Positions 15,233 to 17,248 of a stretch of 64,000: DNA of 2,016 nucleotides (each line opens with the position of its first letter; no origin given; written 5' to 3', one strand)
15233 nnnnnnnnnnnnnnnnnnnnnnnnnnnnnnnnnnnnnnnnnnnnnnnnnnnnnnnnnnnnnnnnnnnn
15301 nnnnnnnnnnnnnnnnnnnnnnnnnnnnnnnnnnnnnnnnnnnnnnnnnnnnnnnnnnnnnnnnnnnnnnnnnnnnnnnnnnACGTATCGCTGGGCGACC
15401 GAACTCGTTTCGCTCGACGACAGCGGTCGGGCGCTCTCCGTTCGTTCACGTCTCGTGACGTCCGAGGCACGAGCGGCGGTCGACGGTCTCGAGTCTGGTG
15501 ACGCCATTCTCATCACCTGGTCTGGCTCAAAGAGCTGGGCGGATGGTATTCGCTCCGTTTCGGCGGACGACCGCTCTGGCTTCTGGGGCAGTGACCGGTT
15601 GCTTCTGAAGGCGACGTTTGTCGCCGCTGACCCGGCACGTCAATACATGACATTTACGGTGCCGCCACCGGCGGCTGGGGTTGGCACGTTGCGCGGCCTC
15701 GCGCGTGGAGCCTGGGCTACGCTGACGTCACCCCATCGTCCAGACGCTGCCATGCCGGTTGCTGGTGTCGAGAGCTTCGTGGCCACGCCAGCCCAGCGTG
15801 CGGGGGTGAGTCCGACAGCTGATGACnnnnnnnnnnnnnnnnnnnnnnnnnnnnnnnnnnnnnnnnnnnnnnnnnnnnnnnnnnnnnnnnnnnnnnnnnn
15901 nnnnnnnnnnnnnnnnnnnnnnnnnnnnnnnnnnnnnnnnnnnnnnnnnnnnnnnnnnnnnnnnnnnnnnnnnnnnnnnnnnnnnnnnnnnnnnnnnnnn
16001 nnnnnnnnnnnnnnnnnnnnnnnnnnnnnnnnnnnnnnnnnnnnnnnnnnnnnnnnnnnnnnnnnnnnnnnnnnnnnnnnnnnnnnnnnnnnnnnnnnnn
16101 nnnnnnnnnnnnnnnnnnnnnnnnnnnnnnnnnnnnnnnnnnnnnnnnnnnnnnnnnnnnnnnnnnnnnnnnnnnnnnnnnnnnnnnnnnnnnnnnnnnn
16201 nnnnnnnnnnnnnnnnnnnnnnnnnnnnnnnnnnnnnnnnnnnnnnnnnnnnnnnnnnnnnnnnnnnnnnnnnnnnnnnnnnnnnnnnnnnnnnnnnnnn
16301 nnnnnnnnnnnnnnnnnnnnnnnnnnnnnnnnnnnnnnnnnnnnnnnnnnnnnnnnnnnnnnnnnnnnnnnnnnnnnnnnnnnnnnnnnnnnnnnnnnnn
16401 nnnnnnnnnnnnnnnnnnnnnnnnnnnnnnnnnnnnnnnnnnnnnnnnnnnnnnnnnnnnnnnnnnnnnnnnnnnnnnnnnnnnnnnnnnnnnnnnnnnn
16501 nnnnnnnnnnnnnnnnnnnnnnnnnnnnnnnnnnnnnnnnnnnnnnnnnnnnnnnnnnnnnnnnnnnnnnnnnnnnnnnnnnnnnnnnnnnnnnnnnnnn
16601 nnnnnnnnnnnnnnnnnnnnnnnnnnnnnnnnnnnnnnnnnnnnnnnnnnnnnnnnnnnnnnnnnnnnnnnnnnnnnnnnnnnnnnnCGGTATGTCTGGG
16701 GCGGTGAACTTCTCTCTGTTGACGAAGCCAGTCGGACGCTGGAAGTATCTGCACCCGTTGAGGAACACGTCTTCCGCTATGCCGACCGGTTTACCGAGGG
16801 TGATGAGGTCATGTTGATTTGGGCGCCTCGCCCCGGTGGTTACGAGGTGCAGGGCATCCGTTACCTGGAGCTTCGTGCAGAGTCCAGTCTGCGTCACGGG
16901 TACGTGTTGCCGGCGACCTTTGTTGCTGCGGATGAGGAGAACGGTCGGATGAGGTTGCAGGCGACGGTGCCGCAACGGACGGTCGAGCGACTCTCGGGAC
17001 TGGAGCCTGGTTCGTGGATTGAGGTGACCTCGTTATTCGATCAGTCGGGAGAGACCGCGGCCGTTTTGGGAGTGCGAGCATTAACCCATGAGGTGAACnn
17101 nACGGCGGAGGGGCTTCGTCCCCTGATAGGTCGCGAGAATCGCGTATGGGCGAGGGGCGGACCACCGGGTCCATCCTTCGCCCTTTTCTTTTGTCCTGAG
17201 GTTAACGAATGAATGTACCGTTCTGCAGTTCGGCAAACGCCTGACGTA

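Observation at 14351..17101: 916-aa secreted protein composed of six tandem ~145-aa repeats of a domain I cannot assign to any known family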

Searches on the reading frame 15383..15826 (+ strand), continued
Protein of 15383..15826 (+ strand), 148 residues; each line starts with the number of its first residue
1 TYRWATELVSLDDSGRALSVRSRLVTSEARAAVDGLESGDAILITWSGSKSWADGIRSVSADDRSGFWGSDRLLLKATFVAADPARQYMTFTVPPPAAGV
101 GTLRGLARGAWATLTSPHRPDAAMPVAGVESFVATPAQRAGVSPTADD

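Call 49: search_solved_structures(query=A3, max_evalue=10, show_alignments=2)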
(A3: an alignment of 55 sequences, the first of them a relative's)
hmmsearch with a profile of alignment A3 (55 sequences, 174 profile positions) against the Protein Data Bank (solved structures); distinct sequences matched with E-value up to 10: 14.
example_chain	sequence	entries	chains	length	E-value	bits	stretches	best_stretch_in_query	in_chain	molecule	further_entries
4fc3_E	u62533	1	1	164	0.04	16.3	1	105-145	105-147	Iron-regulated surface determinant protein H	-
9szw_C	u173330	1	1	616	0.088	15.2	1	106-145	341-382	Iron-regulated surface determinant protein H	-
4xs0_C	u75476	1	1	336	0.092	15.2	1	105-145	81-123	Iron-regulated surface determinant protein H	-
4ij2_E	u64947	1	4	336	0.094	15.1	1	106-145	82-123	Iron-regulated surface determinant protein H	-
6tb2_D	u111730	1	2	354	0.1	15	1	106-145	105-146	Cell wall surface anchor family protein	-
9s3p_E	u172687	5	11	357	0.1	15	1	106-145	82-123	Iron-regulated surface determinant protein H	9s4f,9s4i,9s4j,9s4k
2z5e_A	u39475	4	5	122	0.55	12.6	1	110-140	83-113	Proteasome Assembling Chaperone 3 | Proteasome assembly chaperone 3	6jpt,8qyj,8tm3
6c0d_A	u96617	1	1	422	0.75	12.2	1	105-150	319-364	Amidase, hydantoinase/carbamoylase family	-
5vj7_A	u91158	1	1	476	0.76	12.2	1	67-147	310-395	Oxidoreductase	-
2egn_A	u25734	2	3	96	0.98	11.8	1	118-146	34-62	General receptor for phosphoinositides 1-associated scaffold protein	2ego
2cwz_A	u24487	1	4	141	1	11.8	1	133-169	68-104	thioesterase family protein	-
2egk_A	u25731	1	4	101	1.1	11.7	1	118-146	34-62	General receptor for phosphoinositides 1-associated scaffold protein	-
8h2b_A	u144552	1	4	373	1.2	11.5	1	57-81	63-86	Alcohol dehydrogenase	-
2pnt_A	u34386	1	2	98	1.4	11.3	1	117-146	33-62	General receptor for phosphoinositides 1-associated scaffold protein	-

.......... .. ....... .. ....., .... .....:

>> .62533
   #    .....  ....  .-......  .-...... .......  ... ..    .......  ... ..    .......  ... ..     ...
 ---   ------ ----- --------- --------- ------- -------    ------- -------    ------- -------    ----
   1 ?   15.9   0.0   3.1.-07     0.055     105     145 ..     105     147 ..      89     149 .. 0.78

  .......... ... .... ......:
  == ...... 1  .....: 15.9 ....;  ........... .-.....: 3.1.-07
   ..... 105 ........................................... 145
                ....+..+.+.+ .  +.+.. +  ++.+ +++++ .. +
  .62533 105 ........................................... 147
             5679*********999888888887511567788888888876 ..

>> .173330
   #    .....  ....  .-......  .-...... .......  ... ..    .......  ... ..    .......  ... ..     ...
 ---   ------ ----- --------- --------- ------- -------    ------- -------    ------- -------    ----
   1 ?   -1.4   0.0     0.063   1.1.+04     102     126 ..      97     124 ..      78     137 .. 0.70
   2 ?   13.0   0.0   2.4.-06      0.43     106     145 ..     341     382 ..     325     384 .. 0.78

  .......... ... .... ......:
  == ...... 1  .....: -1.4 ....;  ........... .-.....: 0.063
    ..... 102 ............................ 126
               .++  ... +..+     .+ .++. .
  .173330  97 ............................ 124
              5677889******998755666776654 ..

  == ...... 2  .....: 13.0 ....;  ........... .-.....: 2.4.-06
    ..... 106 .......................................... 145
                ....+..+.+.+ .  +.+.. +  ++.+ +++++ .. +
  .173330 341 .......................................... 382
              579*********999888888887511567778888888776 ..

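Call 50: search_solved_structures(query=A2, max_evalue=10)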
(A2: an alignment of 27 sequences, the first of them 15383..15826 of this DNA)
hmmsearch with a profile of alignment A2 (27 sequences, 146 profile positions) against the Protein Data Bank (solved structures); distinct sequences matched with E-value up to 10: 8.
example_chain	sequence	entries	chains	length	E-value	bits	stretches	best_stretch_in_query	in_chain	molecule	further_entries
6c0d_A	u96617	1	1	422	0.087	15.8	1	71-121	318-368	Amidase, hydantoinase/carbamoylase family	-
2nax_A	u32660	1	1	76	0.13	15.3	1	69-112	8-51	Protein PCF11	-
5m9z_A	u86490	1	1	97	0.14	15.2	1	66-113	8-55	Protein PCF11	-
7ne0_D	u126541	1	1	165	0.37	13.8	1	47-100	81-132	Repulsive Guidance Molecule B C-terminal region (chain D)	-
28jw_a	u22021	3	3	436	0.53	13.3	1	71-110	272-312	Ribosomal protein S1 homologue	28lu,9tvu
7ndg_F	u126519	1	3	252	0.64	13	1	47-100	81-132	Repulsive Guidance Molecule B (C-terminal region)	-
4bq6_D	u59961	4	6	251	0.66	13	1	47-100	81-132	RGM DOMAIN FAMILY MEMBER B | REPULSIVE GUIDANCE MOLECULE C, RGMC, HEMOJUVELIN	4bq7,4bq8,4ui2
6z3m_C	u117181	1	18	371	1.3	12.1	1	47-100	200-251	RGM domain family member B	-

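Call 63: search_protein_families(library=pfam, proteins=[L009:231-641:-, L009:1334-2014:+, L009:2869-5625:+, L010:1827-2153:+, L017:3538-4056:+, L017:5076-5747:+, L018:1788-2393:+, L017:6649-7287:+, L017:7303-7752:+, L011:6803-7255:+], max_evalue=0.001)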
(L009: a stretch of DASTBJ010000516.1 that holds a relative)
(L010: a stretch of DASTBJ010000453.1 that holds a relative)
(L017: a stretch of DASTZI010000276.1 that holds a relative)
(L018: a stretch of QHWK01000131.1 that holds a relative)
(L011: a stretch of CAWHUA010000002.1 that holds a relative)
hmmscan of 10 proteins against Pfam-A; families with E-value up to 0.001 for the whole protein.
L009:231-641:- (137 aa): 1 family
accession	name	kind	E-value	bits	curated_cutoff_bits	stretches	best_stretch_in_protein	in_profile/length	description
PF00226.36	DnaJ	-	1.7e-17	63.7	27.8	1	15-75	1-63/63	DnaJ domain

L009:1334-2014:+ (227 aa): 0 families

L009:2869-5625:+ (919 aa): 2 families
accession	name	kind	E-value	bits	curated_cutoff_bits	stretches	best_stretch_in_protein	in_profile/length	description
PF24606.1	CEMIP_beta-hel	-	6.1e-79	265.1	27.3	1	260-471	2-210/212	CEMIP beta-helix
PF10162.14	G8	-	2.5e-27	95.6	22.9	1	47-167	1-124/124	G8 domain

L010:1827-2153:+ (109 aa): 0 families

L017:3538-4056:+ (173 aa): 1 family
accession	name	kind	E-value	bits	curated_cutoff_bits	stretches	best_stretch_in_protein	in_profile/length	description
PF00226.36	DnaJ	-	9.6e-14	51.7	27.8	1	24-83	1-63/63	DnaJ domain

L017:5076-5747:+ (224 aa): 0 families

L018:1788-2393:+ (202 aa): 1 family
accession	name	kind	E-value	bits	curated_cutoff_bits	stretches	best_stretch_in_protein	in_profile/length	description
PF02457.21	DAC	-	4.2e-19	68.7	27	1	32-156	3-118/119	DisA bacterial checkpoint controller nucleotide-binding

L017:6649-7287:+ (213 aa): 1 family
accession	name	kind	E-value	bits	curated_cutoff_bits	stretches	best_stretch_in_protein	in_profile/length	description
PF00072.30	Response_reg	-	1.7e-15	57.6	30.2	1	11-123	1-110/111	Response regulator receiver domain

L017:7303-7752:+ (150 aa): 1 family
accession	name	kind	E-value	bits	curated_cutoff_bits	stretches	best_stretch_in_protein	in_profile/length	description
PF04961.17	FTCD_C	-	2.5e-20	73.4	24.5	1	12-150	1-141/182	Formiminotransferase-cyclodeaminase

L011:6803-7255:+ (151 aa): 1 family
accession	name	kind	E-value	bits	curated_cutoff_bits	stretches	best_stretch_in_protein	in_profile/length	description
PF16267.10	DUF4920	-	1.2e-07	32.1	25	1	54-111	12-66/87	Domain of unknown function (DUF4920)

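Call 88: find_encoding_contigs(protein=P0130, flank=6000, max_places=2)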
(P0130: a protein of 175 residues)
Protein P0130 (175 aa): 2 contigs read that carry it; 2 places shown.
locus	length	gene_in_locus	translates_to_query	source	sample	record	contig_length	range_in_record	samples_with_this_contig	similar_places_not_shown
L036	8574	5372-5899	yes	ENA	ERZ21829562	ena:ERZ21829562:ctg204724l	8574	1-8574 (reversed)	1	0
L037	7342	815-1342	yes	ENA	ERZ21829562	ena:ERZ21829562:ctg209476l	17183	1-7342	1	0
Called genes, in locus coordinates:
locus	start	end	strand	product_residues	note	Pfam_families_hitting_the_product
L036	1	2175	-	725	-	?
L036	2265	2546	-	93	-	-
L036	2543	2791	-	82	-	-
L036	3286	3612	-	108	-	PF13453:Zn_ribbon_TFIIB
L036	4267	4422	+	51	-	-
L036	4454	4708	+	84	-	-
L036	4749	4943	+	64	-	-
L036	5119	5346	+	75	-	-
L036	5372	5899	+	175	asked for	-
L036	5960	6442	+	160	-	-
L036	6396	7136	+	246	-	PF07920:DUF1684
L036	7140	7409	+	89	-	-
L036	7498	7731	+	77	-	-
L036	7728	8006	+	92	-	-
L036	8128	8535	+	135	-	-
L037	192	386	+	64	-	-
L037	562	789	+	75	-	-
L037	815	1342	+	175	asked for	-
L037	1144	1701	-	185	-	-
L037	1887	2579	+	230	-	PF07920:DUF1684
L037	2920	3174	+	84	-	-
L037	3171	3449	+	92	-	-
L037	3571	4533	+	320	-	PF03706:LPG_synthase_TM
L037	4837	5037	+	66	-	-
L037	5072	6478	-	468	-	PF00884:Sulfatase, PF01663:Phosphodiest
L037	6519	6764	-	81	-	PF04186:FxsA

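Call 89: find_encoding_contigs(protein=P0186, flank=6000, max_places=2)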
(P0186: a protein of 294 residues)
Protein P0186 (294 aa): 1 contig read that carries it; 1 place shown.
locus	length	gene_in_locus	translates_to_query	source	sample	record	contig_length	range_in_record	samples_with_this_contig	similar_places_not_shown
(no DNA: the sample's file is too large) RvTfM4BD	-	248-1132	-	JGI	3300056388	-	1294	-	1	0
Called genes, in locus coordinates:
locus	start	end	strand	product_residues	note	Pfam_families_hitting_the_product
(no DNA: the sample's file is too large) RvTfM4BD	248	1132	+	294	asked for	-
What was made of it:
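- Tried and rejected: The contig was too short and no DNA was available (call 89).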

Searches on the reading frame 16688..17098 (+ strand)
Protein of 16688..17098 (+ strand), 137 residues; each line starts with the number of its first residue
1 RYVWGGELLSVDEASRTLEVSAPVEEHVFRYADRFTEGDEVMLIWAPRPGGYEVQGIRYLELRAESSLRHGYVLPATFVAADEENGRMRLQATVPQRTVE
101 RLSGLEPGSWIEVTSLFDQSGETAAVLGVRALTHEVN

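Call 93: find_homologous_proteins(query=A8, max_evalue=0.001)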
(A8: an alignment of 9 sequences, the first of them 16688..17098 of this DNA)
Query A8 (9 sequences) (137 aa, profile of the alignment): 27 proteins with E <= 0.001 among 8000 candidates.
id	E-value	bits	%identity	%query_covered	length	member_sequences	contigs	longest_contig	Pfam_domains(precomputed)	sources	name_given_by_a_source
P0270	4.2e-45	171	37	93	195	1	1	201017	-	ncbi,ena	-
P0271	3.8e-44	168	37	88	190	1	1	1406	-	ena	-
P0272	4.1e-44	168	36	93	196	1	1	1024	-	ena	-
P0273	4.4e-44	167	37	88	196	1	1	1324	-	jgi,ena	-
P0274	1.0e-43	166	38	95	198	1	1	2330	-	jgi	jgi:hypothetical protein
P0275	1.7e-43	166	36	95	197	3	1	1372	-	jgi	jgi:hypothetical protein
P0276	2.1e-43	165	33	93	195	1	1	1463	-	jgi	jgi:hypothetical protein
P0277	3.2e-43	165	35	88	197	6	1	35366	-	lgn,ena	-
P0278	3.9e-37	145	32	95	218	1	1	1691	-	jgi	jgi:hypothetical protein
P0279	5.3e-37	144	39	93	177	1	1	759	-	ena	-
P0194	9.9e-37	144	32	96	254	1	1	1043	-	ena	-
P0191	1.4e-35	140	44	93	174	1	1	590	-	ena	-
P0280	2.7e-34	136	29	86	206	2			-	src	-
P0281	4.9e-33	132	50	32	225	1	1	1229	-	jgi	jgi:hypothetical protein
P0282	6.2e-32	128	35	90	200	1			-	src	-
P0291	1.9e-21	94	26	96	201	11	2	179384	-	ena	-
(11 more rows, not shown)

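Call 94: find_encoding_contigs(protein=P0270, flank=6000, max_places=1)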
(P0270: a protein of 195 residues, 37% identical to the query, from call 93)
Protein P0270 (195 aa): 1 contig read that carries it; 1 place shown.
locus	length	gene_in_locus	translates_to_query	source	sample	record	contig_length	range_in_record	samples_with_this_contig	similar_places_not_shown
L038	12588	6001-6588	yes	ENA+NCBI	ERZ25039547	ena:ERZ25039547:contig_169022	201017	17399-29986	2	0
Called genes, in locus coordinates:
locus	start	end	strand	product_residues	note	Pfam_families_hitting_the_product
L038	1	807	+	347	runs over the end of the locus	PF02826:2-Hacid_dh_C (weak), PF03807:F420_oxidored (faint), PF07991:KARI_N, PF01450:KARI_C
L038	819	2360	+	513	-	PF01590:GAF, PF13185:GAF_2, PF00158:Sigma54_activat, PF14532:Sigma54_activ_2, PF07728:AAA_5 (weak), PF25601:AAA_lid_14, PF02954:HTH_8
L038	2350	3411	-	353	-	-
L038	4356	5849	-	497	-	PF00171:Aldedh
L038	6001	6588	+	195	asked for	-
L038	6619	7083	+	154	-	PF04608:PgpA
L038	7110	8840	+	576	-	PF07470:Glyco_hydro_88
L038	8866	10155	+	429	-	PF00994:MoCF_biosynth, PF02464:CinA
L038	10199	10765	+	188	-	PF02834:LigT_PEase, PF13563:2_5_RNA_ligase2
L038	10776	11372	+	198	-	PF02660:G3P_acyltransf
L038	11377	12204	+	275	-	PF01210:NAD_Gly3P_dh_N, PF02558:ApbA, PF03807:F420_oxidored (weak), PF07479:NAD_Gly3P_dh_C, PF20618:GPD_NAD_C_bact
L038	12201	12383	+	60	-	PF07479:NAD_Gly3P_dh_C (weak)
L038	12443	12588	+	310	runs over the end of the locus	PF02881:SRP54_N, PF13604:AAA_30 (weak), PF00448:SRP54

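Call 95: find_encoding_contigs(protein=P0291, flank=6000, max_places=1)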
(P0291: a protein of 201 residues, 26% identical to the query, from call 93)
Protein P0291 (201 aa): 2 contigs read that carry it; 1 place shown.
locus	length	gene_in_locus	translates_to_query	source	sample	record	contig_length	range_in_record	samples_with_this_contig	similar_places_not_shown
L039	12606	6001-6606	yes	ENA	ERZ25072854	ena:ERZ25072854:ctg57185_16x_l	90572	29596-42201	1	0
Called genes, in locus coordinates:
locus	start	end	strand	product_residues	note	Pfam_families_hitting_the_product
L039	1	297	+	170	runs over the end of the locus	PF13577:SnoaL_4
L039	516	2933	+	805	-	PF07635:PSCyt1 (faint), PF07626:PSD3, PF07637:PSD5, PF07631:PSD4, PF07627:PSCyt3, PF07624:PSD2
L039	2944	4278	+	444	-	PF07586:HXXSHH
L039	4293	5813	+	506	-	PF12796:Ank_2, PF13637:Ank_4, PF00023:Ank (weak), PF12796:Ank_2, PF13857:Ank_5, PF00023:Ank (weak), PF13637:Ank_4 (weak), PF00023:Ank (weak), +3 more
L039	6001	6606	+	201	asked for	-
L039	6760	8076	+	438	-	PF07995:GSDH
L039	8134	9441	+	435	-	PF01436:NHL (faint)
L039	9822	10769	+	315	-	PF04199:Cyclase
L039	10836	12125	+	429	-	PF01436:NHL (weak)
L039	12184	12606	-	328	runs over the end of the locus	-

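Call 96: find_encoding_contigs(protein=P0277, flank=6000, max_places=1)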
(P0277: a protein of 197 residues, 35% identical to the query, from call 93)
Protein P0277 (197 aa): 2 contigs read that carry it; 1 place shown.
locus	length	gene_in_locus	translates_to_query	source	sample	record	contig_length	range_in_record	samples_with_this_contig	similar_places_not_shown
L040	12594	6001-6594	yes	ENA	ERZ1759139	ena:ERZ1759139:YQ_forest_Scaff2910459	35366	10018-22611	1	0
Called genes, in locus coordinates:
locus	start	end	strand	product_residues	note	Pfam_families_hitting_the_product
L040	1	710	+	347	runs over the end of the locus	PF02826:2-Hacid_dh_C (weak), PF03807:F420_oxidored (faint), PF07991:KARI_N, PF01450:KARI_C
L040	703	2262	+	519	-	PF13185:GAF_2, PF01590:GAF, PF00158:Sigma54_activat, PF14532:Sigma54_activ_2, PF07728:AAA_5, PF25601:AAA_lid_14, PF02954:HTH_8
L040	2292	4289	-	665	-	PF19830:DUF6311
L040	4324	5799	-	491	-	PF00171:Aldedh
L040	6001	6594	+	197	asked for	-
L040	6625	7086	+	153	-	PF04608:PgpA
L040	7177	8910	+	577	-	PF07470:Glyco_hydro_88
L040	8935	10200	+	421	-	PF00994:MoCF_biosynth, PF18146:CinA_KH (weak), PF02464:CinA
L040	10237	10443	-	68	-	-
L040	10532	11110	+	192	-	PF13563:2_5_RNA_ligase2, PF02834:LigT_PEase, PF10469:AKAP7_NLS (faint)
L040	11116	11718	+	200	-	PF02660:G3P_acyltransf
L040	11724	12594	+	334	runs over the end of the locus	PF01210:NAD_Gly3P_dh_N, PF02558:ApbA, PF03807:F420_oxidored (weak), PF07479:NAD_Gly3P_dh_C, PF20618:GPD_NAD_C_bact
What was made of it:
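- B-type singles sit in unrelated contexts (calls 94-96).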
